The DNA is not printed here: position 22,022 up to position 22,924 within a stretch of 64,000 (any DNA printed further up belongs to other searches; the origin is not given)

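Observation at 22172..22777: Cupin protein carrying the DddK/DddW/DddQ-type metal and Tyr motif: candidate DMSP lyase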

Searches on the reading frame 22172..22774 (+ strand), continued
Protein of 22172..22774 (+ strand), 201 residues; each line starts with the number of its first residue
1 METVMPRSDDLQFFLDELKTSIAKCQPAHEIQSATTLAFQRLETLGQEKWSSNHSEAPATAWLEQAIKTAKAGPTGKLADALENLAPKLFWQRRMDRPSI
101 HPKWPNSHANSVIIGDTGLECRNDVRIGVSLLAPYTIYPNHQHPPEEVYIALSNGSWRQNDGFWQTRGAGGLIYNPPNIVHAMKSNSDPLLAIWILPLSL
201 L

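Call 30: get_annotated_region(hit=H1, flank=8000)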
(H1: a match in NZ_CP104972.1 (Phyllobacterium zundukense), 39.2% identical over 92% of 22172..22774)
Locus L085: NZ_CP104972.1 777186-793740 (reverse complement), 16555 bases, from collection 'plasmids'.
description: Phyllobacterium zundukense strain A18/3m plasmid p_unnamed1, complete sequence
organism: Phyllobacterium zundukense (NCBI taxid 1867719)
taxonomy: Bacteria; Pseudomonadota; Alphaproteobacteria; Hyphomicrobiales; Phyllobacteriaceae; Phyllobacterium; Phyllobacterium zundukense
host: -; source: Vicia costata,cell culture,root nodule; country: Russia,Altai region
typing (MOB-suite, as given by PLSDB): non-mobilizable
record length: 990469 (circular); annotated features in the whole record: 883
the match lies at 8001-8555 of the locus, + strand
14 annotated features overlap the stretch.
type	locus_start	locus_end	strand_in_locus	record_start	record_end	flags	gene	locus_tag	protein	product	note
CDS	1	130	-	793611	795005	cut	-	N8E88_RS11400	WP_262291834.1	hypothetical protein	-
CDS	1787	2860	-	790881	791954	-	-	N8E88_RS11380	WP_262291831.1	glycine betaine/L-proline ABC transporter ATP-binding protein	-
CDS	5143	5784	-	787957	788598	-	-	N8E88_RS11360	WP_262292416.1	TetR/AcrR family transcriptional regulator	GO:0006355 - regulation of DNA-templated transcription [Evidence IEA]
CDS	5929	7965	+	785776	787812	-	-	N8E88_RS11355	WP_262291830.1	NADH:flavin oxidoreductase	-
CDS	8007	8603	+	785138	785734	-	-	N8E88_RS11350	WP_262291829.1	dimethylsulfoniopropionate lyase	-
CDS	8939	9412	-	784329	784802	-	-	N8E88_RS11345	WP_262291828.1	type II toxin-antitoxin system VapC family toxin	-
CDS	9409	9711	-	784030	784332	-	-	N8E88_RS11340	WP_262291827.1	type II toxin-antitoxin system Phd/YefM family antitoxin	-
CDS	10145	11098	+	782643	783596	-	-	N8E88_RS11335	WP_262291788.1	IS481 family transposase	-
CDS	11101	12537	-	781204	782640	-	-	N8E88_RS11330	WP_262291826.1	carotenoid oxygenase family protein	-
CDS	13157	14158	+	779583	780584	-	-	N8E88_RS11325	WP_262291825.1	GGDEF domain-containing protein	-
CDS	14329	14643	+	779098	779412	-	-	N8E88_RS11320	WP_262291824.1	hypothetical protein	-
CDS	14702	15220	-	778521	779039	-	-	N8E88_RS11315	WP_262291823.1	DUF995 domain-containing protein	-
CDS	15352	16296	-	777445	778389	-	-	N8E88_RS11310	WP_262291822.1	glycoside hydrolase family 26 protein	-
CDS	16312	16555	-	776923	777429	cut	-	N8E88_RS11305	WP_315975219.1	DUF995 domain-containing protein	-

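Call 47: predict_structure(alignment_id=A2)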
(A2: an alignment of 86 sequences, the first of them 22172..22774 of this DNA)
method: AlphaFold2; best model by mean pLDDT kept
length: 201 residues; sequences in the alignment: 86
mean_pLDDT: 93.9   pTM: 0.91
mean pLDDT of the five models: 93.9, 93.5, 93.4, 93.3, 93.0
residues with pLDDT >= 90: 172; 70-90: 22; 50-70: 7; < 50: 0
segments of 3 or more residues with pLDDT < 50: none
pLDDT, mean of each block of 10 residues (from residue 1): 81 98 98 98 90 81 98 98 96 83 89 95 97 96 97 98 96 98 97 96 62
secondary structure, 60 per line:
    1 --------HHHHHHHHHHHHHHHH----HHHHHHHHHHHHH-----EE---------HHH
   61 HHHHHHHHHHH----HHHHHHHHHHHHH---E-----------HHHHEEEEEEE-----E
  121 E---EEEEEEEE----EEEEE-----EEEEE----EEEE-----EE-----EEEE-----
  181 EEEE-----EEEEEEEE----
elements in order: H9-24 H29-41 H58-71 H76-88 H104-107 E108-114 E125-132 E137-141 E147-151 E156-159 E172-175 E181-184 E190-197

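Call 48: list_cluster_members(proteins=[P0002, P0079, P0089, P0076, P0088, P0074, P0077, P0114, P0118, P0120])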
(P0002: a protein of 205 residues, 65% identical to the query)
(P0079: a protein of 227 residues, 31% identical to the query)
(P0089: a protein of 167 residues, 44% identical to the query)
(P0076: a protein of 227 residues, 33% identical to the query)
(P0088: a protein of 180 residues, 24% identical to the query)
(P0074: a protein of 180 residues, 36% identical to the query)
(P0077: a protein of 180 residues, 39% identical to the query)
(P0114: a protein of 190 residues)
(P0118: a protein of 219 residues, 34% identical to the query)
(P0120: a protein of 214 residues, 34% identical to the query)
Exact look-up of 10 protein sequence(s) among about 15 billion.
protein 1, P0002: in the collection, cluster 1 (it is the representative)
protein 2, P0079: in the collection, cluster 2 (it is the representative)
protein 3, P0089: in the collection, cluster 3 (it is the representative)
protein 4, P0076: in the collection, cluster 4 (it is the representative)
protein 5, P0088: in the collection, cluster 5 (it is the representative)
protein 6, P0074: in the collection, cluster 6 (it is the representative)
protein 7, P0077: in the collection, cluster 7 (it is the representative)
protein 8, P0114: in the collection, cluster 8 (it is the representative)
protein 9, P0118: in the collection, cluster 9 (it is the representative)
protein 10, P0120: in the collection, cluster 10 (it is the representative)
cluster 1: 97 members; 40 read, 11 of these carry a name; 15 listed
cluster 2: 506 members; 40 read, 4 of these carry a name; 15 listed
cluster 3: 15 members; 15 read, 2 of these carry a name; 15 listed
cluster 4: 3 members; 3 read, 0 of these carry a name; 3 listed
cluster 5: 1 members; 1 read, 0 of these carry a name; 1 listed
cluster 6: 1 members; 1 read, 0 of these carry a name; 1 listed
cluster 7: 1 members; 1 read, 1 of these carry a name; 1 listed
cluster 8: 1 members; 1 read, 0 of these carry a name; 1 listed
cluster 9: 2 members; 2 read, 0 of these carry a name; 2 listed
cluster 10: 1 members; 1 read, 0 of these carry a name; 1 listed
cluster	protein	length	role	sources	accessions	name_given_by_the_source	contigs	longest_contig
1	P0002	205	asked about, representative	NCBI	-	-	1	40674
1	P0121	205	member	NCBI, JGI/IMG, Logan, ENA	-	quercetin dioxygenase-like cupin family protein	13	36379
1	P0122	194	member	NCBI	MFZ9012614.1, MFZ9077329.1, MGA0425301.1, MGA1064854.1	MAG: dimethylsulfonioproprionate lyase family protein [Alphaproteobacteria bacterium]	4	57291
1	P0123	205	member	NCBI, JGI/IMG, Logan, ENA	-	quercetin dioxygenase-like cupin family protein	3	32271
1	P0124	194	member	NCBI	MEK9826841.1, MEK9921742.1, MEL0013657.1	MAG: dimethylsulfonioproprionate lyase family protein [Rhodospirillales bacterium]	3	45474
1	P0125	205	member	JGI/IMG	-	quercetin dioxygenase-like cupin family protein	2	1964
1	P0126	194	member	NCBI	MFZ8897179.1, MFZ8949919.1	MAG: dimethylsulfonioproprionate lyase family protein [Alphaproteobacteria bacterium]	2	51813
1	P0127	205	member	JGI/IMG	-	quercetin dioxygenase-like cupin family protein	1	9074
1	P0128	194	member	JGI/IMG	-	quercetin dioxygenase-like cupin family protein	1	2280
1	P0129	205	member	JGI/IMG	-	quercetin dioxygenase-like cupin family protein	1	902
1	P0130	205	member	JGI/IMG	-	quercetin dioxygenase-like cupin family protein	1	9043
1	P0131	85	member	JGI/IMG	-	quercetin dioxygenase-like cupin family protein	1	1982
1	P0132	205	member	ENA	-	-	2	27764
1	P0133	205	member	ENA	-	-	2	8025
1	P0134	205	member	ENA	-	-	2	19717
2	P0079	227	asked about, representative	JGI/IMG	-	-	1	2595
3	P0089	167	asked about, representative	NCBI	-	-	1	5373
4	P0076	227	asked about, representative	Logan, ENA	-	-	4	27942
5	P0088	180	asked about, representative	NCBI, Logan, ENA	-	-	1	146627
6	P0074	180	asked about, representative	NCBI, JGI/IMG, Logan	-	-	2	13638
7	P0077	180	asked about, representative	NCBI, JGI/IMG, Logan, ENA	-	quercetin dioxygenase-like cupin family protein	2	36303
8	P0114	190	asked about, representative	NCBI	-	-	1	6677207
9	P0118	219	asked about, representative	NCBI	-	-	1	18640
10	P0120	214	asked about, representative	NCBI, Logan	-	-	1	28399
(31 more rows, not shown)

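Call 50: search_protein_representatives(alignment_id=A1)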
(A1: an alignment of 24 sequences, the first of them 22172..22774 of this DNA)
Query: 24 sequences, 201 profile positions. Proteins with E-value up to 0.001 (for the whole library): 2022; up to 1e-10: 1280; up to 1e-30: 193. The best 150 are listed.
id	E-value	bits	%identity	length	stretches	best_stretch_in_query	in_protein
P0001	5.7e-79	281.0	-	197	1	3-199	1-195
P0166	1.9e-70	253.1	-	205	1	2-199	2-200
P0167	2.4e-70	252.8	-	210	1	4-199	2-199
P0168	6.5e-68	244.9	-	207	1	2-198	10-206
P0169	9.6e-67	241.1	-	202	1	2-197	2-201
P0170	3.6e-66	239.2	-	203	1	1-198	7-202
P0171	5.8e-66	238.5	-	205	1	3-199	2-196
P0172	4.6e-65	235.6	-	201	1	3-199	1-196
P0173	4.5e-64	232.3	-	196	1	6-196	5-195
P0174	7.2e-63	228.4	-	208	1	4-198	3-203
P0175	8.2e-62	225.0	-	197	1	3-199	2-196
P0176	1.3e-61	224.4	-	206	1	10-198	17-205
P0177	2.0e-61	223.7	-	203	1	3-198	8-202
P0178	1.1e-59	218.0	-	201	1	3-199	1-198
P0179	1.3e-59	217.7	-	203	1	4-199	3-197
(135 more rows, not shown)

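Call 51: fold_search(model_id=the predicted structure, library=pdb)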
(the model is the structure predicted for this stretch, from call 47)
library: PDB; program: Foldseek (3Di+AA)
matches with E <= 10: 1908; with E <= 0.001: 809
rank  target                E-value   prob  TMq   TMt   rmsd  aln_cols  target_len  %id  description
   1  4b29                  5.7e-15  1.00  0.67  0.69   4.1       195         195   19  Crystal structures of DMSP lyases RdDddP and RnDddQII (released 2012-07-25)
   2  4la2_A                7.2e-14  1.00  0.70  0.73   3.9       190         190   21  Crystal structure of dimethylsulphoniopropionate (DMSP) lyase DddQ (released 2014-01-15)
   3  4la2_B                1.8e-13  1.00  0.71  0.74   3.6       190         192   20  Crystal structure of dimethylsulphoniopropionate (DMSP) lyase DddQ (released 2014-01-15)
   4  5cu1                  2.1e-13  1.00  0.70  0.71   3.9       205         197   18  Crystal structure of DMSP lyase DddQ from Ruegeria pomeroyi DSS-3 (released 2016-08-17)
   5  4la3_A                3.3e-13  1.00  0.69  0.73   4.0       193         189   20  Crystal structure of dimethylsulphoniopropionate (DMSP) lyase DddQ Y131A in complex with DMSP (released 2014-01-15)
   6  5jsp_A                4.0e-13  1.00  0.69  0.72   3.9       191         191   21  New Mechanistic Insight from Substrate and Product Bound Structures of the Metal-dependent Dimethylsulfoniopropionate  (released 2017-02-22)
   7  5wse_D                3.3e-09  1.00  0.41  0.74   1.6        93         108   17  Crystal structure of a cupin protein (tm1459) in osmium (Os) substituted form I (released 2017-05-31)
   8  5wsf_C                4.9e-09  1.00  0.41  0.74   6.5       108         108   17  Crystal structure of a cupin protein (tm1459) in osmium (Os)-substituted form II (released 2017-05-31)
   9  8awo_B                7.6e-09  1.00  0.46  0.80   2.4       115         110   19  Crystal structure of a manganese-containing cupin (tm1459) from Thermotoga maritima, variant AIFQ (Y7A/M38I/Y83F/C106Q (released 2023-03-08)
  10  8hjy_A                9.2e-09  1.00  0.46  0.75   2.2       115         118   18  Crystal structure of a cupin protein (tm1459, H52A/H58E/F104W mutant) in copper (Cu) substituted form (released 2023-06-14)
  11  8hjx_A                9.8e-09  1.00  0.46  0.75   2.3       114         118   18  Crystal structure of a cupin protein (tm1459, H52A/H58E mutant) in copper (Cu) substituted form (released 2023-06-14)
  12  5wse_C                1.0e-08  1.00  0.41  0.72   1.7        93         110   18  Crystal structure of a cupin protein (tm1459) in osmium (Os) substituted form I (released 2017-05-31)
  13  8awn                  1.0e-08  1.00  0.46  0.80   2.3       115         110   18  Crystal structure of a manganese-containing cupin (tm1459) from Thermotoga maritima, variant C106Q (released 2023-03-08)
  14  6l2f_A                1.1e-08  1.00  0.46  0.75   2.2       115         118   17  Crystal structure of a cupin protein (tm1459, H54AH58A mutant) in copper (Cu) substituted form (released 2020-04-01)
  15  8awp_B                1.2e-08  1.00  0.42  0.74   2.1        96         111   20  Crystal structure of a manganese-containing cupin (tm1459) from Thermotoga maritima, variant 208 (V19I/R23H/M38I/I60F/ (released 2023-03-08)
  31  5xkx                  2.2e-08  1.00  0.54  0.32   8.6       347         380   12  Crystal structure of WT DddY (released 2017-11-01)
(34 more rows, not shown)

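Call 52: search_dna_similar(query=window:22172-22774:+, collection=plasmids, mode=protein, max_evalue=0.01, max_rows=60, rows=spread)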
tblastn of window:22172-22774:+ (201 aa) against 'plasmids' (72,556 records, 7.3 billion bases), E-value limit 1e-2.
Records with a match: 260; places in all: 379; records where one place covers at least 80% of the query: 193.
Best place of each record, by identity: <60% 260.
By first word of the organism name: Rhizobium 135; Sinorhizobium 83; Ensifer 11; Shinella 6; Paracoccus 4; Phyllobacterium 3; Agrobacterium 3; Neorhizobium 2; Leisingera 2; Brucella 2; and 9 more.
By predicted mobility (MOB-suite, as given by PLSDB): conjugative 117; non-mobilizable 89; mobilizable 54.
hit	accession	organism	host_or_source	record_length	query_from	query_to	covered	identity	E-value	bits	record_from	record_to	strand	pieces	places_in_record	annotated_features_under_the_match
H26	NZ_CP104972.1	Phyllobacterium zundukense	Vicia costata,cell culture,root nodule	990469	2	185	92%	39.2%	2e-29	120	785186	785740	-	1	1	dimethylsulfoniopropionate lyase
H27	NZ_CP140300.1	Sinorhizobium kummerowiae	Kummerowia stipulacea,Pure culture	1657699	3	185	91%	38.0%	4e-29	120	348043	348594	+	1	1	none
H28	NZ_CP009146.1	Sinorhizobium meliloti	Medicago orbicularis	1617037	3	185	91%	37.8%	6e-29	119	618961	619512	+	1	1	none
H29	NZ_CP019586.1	Sinorhizobium meliloti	Medicago arborea,tissue sample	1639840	3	185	91%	37.8%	6e-29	119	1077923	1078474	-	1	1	none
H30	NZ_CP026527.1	Sinorhizobium meliloti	Medicago sativa L. subsp. ambigua,Cell ...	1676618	3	185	91%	37.8%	6e-29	119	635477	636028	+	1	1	none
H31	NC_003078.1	Sinorhizobium meliloti 1021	-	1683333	3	185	91%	37.8%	6e-29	119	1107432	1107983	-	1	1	none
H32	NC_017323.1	Sinorhizobium meliloti BL225C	-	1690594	3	185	91%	37.8%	6e-29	119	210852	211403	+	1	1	none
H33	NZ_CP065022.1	Sinorhizobium meliloti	Medicago sativa subsp. varia (Martyn) ...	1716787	3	185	91%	37.8%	6e-29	119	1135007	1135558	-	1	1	none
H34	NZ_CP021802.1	Sinorhizobium meliloti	Medicago sativa,Single Cell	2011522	3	185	91%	37.8%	6e-29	119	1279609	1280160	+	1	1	none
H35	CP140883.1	Sinorhizobium meliloti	Medicago lupulina,whole organism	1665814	3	185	91%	37.8%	9e-29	119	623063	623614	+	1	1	dimethylsulfoniopropionate lyase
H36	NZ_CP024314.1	Rhizobium sp. NXC24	Phaseolus vulgaris,cell culture,plant ...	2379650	7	185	89%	38.5%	4e-32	129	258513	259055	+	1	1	record has no annotation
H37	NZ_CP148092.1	Rhizobium sp. T1470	Medicago sativa,cell culture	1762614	2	185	92%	37.1%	4e-28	117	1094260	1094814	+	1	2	none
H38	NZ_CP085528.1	Sinorhizobium meliloti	Medicago,cell culture,lupulina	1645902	3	185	91%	37.3%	3e-28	117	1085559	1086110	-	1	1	none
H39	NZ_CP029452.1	Sinorhizobium fredii CCBAU 25509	Glycine soja,cell culture,plant root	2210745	7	185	89%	38.1%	3e-27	114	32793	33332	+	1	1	record has no annotation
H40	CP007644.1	Rhizobium etli bv. phaseoli str. IE4803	Phaseolus vulgaris,whole organism,nodule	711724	7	185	89%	37.9%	4e-29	120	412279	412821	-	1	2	cupin 2 domain-containing protein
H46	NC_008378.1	Rhizobium johnstonii 3841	-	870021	7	185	89%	37.0%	6e-28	117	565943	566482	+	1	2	dimethylsulfoniopropionate lyase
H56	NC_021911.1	Rhizobium etli bv. mimosae str. Mim1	Mimosa affinis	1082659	7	185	89%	36.1%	3e-27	115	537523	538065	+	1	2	record has no annotation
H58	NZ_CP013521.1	Rhizobium sp. N113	Phaseolus vulgaris,Whole ...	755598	7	185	89%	36.1%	3e-27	114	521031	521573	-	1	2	dimethylsulfoniopropionate lyase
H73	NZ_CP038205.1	Paracoccus pantotrophus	single cell,soil associated with ...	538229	106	188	41%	45.8%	4e-17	86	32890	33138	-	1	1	dimethylsulfoniopropionate lyase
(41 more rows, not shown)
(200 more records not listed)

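Call 54: find_encoding_contigs(protein=P0001, flank=10000, max_places=4)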
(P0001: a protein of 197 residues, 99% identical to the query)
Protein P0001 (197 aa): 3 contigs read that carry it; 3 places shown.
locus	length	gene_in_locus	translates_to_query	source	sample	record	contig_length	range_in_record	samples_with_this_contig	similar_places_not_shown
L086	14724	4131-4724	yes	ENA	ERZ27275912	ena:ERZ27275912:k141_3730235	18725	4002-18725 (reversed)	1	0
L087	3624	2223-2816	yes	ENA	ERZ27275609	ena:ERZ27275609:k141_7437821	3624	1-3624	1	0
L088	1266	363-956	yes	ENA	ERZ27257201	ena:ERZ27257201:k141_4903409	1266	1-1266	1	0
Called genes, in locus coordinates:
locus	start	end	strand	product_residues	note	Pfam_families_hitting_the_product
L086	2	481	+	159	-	?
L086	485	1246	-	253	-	PF00106:adh_short, PF08659:KR, PF13561:adh_short_C2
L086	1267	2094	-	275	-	PF04909:Amidohydro_2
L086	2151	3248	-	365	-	PF08240:ADH_N, PF16912:Glu_dehyd_C (weak), PF00107:ADH_zinc_N, PF13602:ADH_zinc_N_2 (weak)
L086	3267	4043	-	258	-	PF00106:adh_short, PF08659:KR, PF13561:adh_short_C2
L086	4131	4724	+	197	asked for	PF16867:DMSP_lyase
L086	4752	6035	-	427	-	PF00815:Histidinol_dh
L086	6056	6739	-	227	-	PF02586:SRAP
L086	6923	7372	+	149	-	PF14539:DUF4442 (weak), PF13622:4HBT_3 (weak), PF03061:4HBT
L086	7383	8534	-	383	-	PF05721:PhyH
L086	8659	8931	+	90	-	-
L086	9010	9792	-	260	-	PF13085:Fer2_3, PF13183:Fer4_8, PF13237:Fer4_10 (weak), PF13534:Fer4_17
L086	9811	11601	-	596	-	PF00890:FAD_binding_2, PF01266:DAO (faint), PF07992:Pyr_redox_2 (faint), PF02910:Succ_DH_flav_C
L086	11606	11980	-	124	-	PF01127:Sdh_cyt, PF05328:CybS (faint)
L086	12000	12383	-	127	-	PF01127:Sdh_cyt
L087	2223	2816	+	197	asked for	PF16867:DMSP_lyase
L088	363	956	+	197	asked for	PF16867:DMSP_lyase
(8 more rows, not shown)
